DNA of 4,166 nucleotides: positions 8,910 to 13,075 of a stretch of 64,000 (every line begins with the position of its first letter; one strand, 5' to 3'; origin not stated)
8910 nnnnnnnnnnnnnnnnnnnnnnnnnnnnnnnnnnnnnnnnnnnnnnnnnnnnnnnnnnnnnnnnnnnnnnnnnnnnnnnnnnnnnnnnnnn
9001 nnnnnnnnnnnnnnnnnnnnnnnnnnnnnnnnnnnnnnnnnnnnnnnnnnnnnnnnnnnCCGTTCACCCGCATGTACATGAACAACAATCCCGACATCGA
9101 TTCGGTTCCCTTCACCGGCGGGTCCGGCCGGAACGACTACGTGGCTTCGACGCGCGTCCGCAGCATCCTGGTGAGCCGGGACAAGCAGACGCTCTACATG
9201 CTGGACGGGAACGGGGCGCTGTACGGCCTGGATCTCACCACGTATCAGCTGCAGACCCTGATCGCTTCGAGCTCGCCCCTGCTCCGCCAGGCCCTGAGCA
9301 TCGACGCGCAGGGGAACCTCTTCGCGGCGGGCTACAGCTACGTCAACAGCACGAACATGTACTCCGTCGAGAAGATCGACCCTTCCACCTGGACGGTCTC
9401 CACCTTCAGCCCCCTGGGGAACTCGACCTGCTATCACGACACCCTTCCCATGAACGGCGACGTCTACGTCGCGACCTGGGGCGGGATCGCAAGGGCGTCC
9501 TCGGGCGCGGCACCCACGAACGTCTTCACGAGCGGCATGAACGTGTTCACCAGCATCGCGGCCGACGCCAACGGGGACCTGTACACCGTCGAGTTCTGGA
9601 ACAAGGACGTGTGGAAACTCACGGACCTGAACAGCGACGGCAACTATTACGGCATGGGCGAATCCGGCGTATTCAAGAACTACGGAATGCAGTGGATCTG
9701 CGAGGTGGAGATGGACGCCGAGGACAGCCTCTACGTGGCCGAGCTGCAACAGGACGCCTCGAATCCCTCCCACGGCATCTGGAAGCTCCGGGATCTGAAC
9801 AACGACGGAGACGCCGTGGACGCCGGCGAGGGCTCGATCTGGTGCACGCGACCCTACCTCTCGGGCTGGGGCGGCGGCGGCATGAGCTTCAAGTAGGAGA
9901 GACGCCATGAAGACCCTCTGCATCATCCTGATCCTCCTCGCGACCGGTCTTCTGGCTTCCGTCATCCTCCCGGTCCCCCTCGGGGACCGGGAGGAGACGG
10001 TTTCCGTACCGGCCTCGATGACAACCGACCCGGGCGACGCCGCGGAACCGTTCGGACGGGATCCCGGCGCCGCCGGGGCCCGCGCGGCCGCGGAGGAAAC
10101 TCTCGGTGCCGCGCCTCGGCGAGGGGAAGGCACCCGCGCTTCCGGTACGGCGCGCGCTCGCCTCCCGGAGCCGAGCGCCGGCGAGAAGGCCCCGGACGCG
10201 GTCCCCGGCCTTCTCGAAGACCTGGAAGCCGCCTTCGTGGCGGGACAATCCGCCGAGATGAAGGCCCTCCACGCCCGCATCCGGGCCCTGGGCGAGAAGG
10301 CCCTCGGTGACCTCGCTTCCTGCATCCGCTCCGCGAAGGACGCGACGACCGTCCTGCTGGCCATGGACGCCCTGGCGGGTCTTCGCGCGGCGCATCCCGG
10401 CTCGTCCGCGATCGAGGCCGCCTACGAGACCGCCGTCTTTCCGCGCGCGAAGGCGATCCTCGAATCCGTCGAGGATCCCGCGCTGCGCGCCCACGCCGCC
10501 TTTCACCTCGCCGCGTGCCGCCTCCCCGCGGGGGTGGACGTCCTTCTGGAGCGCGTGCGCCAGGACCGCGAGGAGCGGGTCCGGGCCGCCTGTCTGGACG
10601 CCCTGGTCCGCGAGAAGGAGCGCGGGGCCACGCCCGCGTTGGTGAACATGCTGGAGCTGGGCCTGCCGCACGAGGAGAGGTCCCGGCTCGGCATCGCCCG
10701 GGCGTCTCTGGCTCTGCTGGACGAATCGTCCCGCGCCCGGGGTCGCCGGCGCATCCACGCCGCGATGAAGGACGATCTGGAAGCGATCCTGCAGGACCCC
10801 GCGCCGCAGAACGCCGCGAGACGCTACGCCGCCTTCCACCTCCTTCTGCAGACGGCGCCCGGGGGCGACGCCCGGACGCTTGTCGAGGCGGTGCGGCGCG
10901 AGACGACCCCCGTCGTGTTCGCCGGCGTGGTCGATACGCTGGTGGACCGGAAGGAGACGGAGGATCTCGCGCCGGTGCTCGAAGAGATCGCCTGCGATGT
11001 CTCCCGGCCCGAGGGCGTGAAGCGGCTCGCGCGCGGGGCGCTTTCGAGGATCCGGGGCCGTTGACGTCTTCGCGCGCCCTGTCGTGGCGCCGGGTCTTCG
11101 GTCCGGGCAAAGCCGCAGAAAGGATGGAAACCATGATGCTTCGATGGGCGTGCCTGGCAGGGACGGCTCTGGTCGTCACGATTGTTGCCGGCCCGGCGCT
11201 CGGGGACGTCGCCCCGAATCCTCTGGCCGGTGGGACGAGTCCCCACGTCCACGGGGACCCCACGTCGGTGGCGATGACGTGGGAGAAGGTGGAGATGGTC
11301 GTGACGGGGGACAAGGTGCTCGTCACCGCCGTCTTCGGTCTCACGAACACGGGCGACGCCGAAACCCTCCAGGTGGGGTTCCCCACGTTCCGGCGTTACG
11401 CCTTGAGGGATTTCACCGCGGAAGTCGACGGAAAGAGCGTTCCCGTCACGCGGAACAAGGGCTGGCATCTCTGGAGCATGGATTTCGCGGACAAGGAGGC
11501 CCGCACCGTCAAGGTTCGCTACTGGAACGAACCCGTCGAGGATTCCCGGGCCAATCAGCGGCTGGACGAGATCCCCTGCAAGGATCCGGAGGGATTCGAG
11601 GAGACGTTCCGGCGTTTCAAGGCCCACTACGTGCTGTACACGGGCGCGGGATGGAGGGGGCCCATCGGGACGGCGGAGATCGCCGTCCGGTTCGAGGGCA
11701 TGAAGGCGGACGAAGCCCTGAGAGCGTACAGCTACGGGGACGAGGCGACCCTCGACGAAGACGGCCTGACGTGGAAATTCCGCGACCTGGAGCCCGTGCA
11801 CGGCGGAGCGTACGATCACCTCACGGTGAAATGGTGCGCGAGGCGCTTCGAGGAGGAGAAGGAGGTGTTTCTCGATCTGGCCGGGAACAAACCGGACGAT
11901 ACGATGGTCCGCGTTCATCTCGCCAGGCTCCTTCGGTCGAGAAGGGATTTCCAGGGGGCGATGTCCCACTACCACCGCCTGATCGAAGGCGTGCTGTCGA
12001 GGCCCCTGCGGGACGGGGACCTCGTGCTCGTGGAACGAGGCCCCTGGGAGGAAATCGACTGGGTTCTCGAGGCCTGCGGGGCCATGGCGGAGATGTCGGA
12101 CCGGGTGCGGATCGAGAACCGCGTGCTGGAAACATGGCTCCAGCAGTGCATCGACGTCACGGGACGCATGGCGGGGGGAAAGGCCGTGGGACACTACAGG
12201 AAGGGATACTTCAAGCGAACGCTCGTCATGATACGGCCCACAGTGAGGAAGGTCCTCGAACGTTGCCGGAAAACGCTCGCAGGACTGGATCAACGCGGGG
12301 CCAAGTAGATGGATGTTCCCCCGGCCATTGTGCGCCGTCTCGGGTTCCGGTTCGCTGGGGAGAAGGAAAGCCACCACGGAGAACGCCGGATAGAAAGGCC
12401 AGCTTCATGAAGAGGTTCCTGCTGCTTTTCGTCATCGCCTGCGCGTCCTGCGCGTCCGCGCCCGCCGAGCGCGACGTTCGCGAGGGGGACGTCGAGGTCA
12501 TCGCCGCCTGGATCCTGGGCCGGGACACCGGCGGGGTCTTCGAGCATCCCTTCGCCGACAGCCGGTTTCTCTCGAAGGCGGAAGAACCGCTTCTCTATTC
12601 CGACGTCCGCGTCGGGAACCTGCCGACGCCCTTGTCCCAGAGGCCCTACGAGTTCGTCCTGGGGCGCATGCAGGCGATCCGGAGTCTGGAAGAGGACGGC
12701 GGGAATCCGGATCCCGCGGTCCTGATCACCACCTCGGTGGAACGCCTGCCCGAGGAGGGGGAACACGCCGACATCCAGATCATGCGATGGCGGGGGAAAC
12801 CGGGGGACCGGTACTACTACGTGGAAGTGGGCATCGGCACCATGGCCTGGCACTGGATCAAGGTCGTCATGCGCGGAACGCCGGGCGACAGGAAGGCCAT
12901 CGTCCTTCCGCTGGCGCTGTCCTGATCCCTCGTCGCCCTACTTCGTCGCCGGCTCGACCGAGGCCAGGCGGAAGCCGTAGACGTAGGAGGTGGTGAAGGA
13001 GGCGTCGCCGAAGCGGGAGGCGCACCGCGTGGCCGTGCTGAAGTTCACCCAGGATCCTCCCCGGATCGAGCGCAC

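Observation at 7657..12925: Sigma-54 promoter directly downstream of the kinase-EBP, facing a four-gene envelope operon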

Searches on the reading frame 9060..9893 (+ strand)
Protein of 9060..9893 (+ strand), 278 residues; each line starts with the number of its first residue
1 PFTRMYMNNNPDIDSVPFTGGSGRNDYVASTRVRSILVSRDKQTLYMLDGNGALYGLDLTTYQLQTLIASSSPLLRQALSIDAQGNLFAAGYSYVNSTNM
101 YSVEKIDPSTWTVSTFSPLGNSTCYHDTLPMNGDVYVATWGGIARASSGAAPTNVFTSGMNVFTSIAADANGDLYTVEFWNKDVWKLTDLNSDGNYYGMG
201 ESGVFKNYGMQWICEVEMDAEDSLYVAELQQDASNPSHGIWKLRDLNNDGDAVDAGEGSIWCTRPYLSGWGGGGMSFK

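Call 23: find_related_loci(query=A2, collection=metagenome_contigs, flank=10000)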
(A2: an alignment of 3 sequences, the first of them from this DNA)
Query A2 (278 aa) in metagenome_contigs; peptide patterns used: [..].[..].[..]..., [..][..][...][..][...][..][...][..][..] (x = any residue, [..] = any of these).
599 stretches matched a pattern (row limit reached: there are more); 9 encode a relative of the query (tblastn E <= 1e-3); 9 distinct loci.
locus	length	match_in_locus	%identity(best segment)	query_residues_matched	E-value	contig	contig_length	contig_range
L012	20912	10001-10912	34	1-278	2e-39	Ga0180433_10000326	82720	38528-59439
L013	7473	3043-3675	33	173-275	7e-8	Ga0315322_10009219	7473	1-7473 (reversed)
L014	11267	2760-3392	33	173-275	7e-8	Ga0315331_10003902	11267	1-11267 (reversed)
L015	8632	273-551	33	184-273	4e-7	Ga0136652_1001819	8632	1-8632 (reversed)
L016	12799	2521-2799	33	184-273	4e-7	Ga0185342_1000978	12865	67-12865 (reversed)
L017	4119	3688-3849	41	198-258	6e-7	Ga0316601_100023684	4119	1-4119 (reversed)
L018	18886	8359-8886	32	160-265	1e-6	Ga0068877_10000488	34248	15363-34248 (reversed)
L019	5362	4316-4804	30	116-265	5e-6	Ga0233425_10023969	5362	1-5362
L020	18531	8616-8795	40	189-257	8e-6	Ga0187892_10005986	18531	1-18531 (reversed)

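Call 24: find_related_loci(query=A2, collection=genome_contigs, flank=10000)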
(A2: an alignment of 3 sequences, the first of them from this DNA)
Query A2 (278 aa) in genome_contigs; peptide patterns used: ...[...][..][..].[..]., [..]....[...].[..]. (x = any residue, [..] = any of these).
149 stretches matched a pattern; 19 encode a relative of the query (tblastn E <= 1e-3); 19 distinct loci.
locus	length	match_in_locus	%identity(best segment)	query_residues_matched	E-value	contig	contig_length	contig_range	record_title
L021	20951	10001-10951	31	157-269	6e-9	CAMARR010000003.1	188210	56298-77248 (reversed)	MAG: Candidatus Kuenenia stuttgartiensis isolate LH-05nov19-139 genome assembly, contig: LH-05nov19-C26, whole genome sh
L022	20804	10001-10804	34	162-261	9e-9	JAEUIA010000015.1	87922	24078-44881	MAG: Planctomycetota bacterium isolate new MAG-31 k141_2607607, whole genome shotgun sequence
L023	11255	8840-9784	34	164-278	2e-8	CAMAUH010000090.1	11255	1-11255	MAG: Candidatus Kuenenia stuttgartiensis isolate LH-05nov19-47 genome assembly, contig: LH-05nov19-C14102, whole genome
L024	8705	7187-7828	39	154-273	5e-8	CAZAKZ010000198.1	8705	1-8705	MAG TPA_asm: uncultured Planctomycetota bacterium isolate binchicken_co97_335 genome assembly, contig: NODE_30612_length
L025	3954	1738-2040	33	166-257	2e-7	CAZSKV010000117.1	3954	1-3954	MAG TPA_asm: uncultured candidatus Brocadiaceae bacterium isolate binchicken_co200_67 genome assembly, contig: k141_1230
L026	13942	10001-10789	36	174-261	2e-7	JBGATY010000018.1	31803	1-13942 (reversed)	MAG: Planctomycetota bacterium isolate MAG_MBR_AS.81 MBRAS-81_NODE_18_length_31803_cov_4.348295, whole genome shotgun se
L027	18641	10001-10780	35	170-269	5e-7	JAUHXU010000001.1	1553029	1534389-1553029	MAG: bacterium isolate 3_bin.21 NODE_1_length_1553029_cov_7.001587, whole genome shotgun sequence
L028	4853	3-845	34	163-263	5e-7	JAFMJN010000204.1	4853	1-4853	MAG: Planctomycetota bacterium isolate DEBay_Sum019D_L_G_184 NODE_22957_length_4853_cov_5.679867, whole genome shotgun s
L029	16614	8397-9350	31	163-263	6e-9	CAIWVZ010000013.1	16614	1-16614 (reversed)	MAG: uncultured planctomycete isolate LaPlata_bin-2350 genome assembly, contig: bin-2350:013/460, whole genome shotgun s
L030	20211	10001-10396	31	169-263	2e-6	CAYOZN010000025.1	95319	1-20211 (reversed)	MAG TPA_asm: uncultured Planctomycetaceae bacterium isolate SRP193661_co1_94 genome assembly, contig: NODE_275_length_95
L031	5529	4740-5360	35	182-264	2e-6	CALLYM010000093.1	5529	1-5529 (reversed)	MAG TPA_asm: uncultured Phycisphaerales bacterium isolate SRR1772176_bin.12_CONCOCT_v1.1_MAG genome assembly, contig: ER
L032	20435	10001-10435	33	164-261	3e-6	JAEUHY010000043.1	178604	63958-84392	MAG: Planctomycetota bacterium isolate new MAG-29 k141_3761030, whole genome shotgun sequence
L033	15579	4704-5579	28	174-275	6e-6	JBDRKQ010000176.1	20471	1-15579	MAG: Planctomycetota bacterium isolate MEGAHIT-group-1.728 k141_4844702, whole genome shotgun sequence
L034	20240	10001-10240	39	184-260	1e-5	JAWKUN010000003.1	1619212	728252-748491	MAG: Planctomycetota bacterium isolate BC2.135 BC2.135.fa-3, whole genome shotgun sequence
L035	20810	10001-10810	27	174-268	3e-5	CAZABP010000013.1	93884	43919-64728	MAG TPA_asm: uncultured candidatus Brocadiaceae bacterium isolate SRP239054_co1_77 genome assembly, contig: NODE_125_len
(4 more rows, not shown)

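Call 49: find_homologous_proteins(query=A2, max_evalue=1e-10)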
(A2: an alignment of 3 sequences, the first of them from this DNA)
Query A2 (3 sequences) (278 aa, profile of the alignment): 13 proteins with E <= 1e-10 among 8000 candidates.
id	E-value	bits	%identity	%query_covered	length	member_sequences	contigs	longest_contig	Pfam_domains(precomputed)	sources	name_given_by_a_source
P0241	3.3e-62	229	35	100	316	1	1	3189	-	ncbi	ncbi:MAG: hypothetical protein ACYTFG_14455, partial [Planctomycetota bacterium]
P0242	3.8e-28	117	33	39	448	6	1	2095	-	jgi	jgi:hypothetical protein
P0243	4.5e-28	116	34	31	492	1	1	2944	-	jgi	jgi:hypothetical protein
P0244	1.6e-24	105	32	35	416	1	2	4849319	PF01436.28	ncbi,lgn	ncbi:MAG: hypothetical protein U1D55_18005 [Phycisphaerae bacterium]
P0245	2.7e-21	94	32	42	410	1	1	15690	-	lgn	-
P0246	1.2e-19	89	33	36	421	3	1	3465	-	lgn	-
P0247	1.3e-16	79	31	32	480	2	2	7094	PF01436.28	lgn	-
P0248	1.5e-16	79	30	40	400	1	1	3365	-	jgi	-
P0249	1.6e-15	75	29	37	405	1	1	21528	-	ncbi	-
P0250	8.5e-15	73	36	27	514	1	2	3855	-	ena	-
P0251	2.3e-14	72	33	34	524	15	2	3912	-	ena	-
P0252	1.6e-13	69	37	27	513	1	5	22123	-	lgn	-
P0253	1.9e-12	65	35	38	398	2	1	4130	-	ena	-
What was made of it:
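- Tried and rejected: Profile search for more G1 orthologs: one extra, truncated protein, P0241 (call 49).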

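Call 64: predict_structure(alignment_id=A2)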
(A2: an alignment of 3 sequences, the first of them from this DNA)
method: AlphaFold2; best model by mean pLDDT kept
length: 278 residues; sequences in the alignment: 3
mean_pLDDT: 81.3   pTM: 0.84
mean pLDDT of the five models: 81.3, 73.9, 71.2, 70.8, 69.9
residues with pLDDT >= 90: 65; 70-90: 165; 50-70: 43; < 50: 5
segments of 3 or more residues with pLDDT < 50: 201-204
pLDDT, mean of each block of 10 residues (from residue 1): 84 86 78 87 90 89 88 76 91 79 89 86 82 92 91 87 88 85 82 79 53 82 82 66 68 62 76 80
secondary structure, 60 per line:
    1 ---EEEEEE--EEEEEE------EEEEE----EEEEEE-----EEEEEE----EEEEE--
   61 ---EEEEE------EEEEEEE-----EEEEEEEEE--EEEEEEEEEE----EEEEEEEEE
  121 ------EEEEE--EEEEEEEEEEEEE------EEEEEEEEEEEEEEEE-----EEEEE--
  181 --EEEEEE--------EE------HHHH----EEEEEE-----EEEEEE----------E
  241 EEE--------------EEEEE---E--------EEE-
elements in order: E4-9 E12-17 E24-28 E33-38 E44-49 E54-58 E64-68 E75-81 E87-95 E98-107 E112-120 E127-131 E134-146 E153-168 E174-178 E183-188 H205-208 E213-218 E224-229 E240-243 E258-262 E275-277
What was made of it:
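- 7923..9896 (+): G1: a 657-residue lipoprotein with four Big_2 Ig-like domains and a C-terminal six-bladed beta-propeller. It is the conserved target of the promoter. AlphaFold2 gives pLDDT 81 and pTM 0.84 (call 64).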

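Call 68: fold_search(model_id=the predicted structure, library=pdb)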
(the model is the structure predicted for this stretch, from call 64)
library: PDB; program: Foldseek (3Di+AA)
matches with E <= 10: 1883; with E <= 0.001: 1302
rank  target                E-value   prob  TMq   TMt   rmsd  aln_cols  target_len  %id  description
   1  7on7_B                5.3e-09  1.00  0.67  0.68   4.3       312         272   14  Crystal structure of the computationally designed SAKe6BE-L2 protein (released 2022-12-14)
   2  6hrl_A                8.4e-09  1.00  0.65  0.63   4.4       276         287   14  Crystal structure of the Kelch domain of human KLHL17 (released 2018-10-17)
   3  2dg0_A                9.3e-09  1.00  0.59  0.52   8.2       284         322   12  Crystal structure of Drp35, a 35kDa drug responsive protein from Staphylococcus aureus (released 2006-12-12)
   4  7ov7_B                1.1e-08  1.00  0.59  0.65   3.8       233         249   16  The hybrid cage formed between Pizza6-S and Cu(II)-substituted trilacunary Keggin (released 2022-04-27)
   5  8pjx                  1.1e-08  1.00  0.63  0.62   4.5       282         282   15  Crystal structure of the computationally designed SAKe6FR protein (released 2024-07-10)
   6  2dg0_B                1.1e-08  1.00  0.61  0.53   6.4       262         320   13  Crystal structure of Drp35, a 35kDa drug responsive protein from Staphylococcus aureus (released 2006-12-12)
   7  2dg0_E                2.3e-08  1.00  0.60  0.52   6.8       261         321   12  Crystal structure of Drp35, a 35kDa drug responsive protein from Staphylococcus aureus (released 2006-12-12)
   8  3p5b_L                2.8e-08  1.00  0.69  0.51   4.1       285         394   14  The structure of the LDLR/PCSK9 complex reveals the receptor in an extended conformation (released 2011-10-26)
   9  9bfp_A                2.8e-08  1.00  0.51  0.16   9.4       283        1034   14  Cryo-EM structure of Sevenless extracellular domain (monomer) (released 2025-01-29)
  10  2dso_A                3.2e-08  1.00  0.59  0.52   8.2       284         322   12  Crystal structure of D138N mutant of Drp35, a 35kDa drug responsive protein from Staphylococcus aureus (released 2006-12-12)
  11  2dg0_I                3.6e-08  1.00  0.60  0.53   8.0       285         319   13  Crystal structure of Drp35, a 35kDa drug responsive protein from Staphylococcus aureus (released 2006-12-12)
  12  9bhx                  3.6e-08  1.00  0.58  0.17   8.9       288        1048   13  Structure of the extracellular domain of Protein Sevenless (released 2025-01-22)
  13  8jxf_B                3.8e-08  1.00  0.67  0.19   4.1       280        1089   13  rat megalin RAP complex bodyA (released 2024-06-19)
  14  2dg0_F                3.8e-08  1.00  0.60  0.53   6.7       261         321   12  Crystal structure of Drp35, a 35kDa drug responsive protein from Staphylococcus aureus (released 2006-12-12)
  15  7ong                  4.0e-08  1.00  0.65  0.61   5.1       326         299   14  Crystal structure of the computationally designed SAKe6BE-L1 protein (released 2022-12-14)
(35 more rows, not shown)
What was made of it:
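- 7923..9896 (+): Foldseek matches six-bladed propellers at TM 0.6-0.7 (call 68).
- Checked: The C-terminal part of G1 is a six-bladed beta-propeller (calls 64, 68).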

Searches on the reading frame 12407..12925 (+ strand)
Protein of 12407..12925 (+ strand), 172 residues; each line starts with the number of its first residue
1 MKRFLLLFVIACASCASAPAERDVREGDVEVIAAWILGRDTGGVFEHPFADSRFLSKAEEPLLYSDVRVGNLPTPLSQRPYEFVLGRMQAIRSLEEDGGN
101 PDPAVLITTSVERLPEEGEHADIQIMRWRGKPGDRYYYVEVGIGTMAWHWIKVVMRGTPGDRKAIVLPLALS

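Call 6: search_protein_families(library=pfam, proteins=[window:12407-12925:+], max_evalue=0.01)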
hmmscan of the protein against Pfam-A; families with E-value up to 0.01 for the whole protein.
window:12407-12925:+ (172 aa): 0 families

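Call 82: search_protein_families(library=ncbifam, proteins=[window:12407-12925:+], max_evalue=0.01)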
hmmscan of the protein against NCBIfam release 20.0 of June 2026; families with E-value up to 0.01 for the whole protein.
window:12407-12925:+ (172 aa): 0 families

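Call 84: search_solved_structures(query=window:12407-12925:+, max_evalue=1)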
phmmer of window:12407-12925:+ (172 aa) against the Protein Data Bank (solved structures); distinct sequences matched with E-value up to 1: 1.
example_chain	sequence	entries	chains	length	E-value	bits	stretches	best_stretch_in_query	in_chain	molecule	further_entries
4r70_A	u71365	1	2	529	0.024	17.7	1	18-116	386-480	Bacteriophytochrome (Light-regulated signal transduction histidine kinase), PhyB2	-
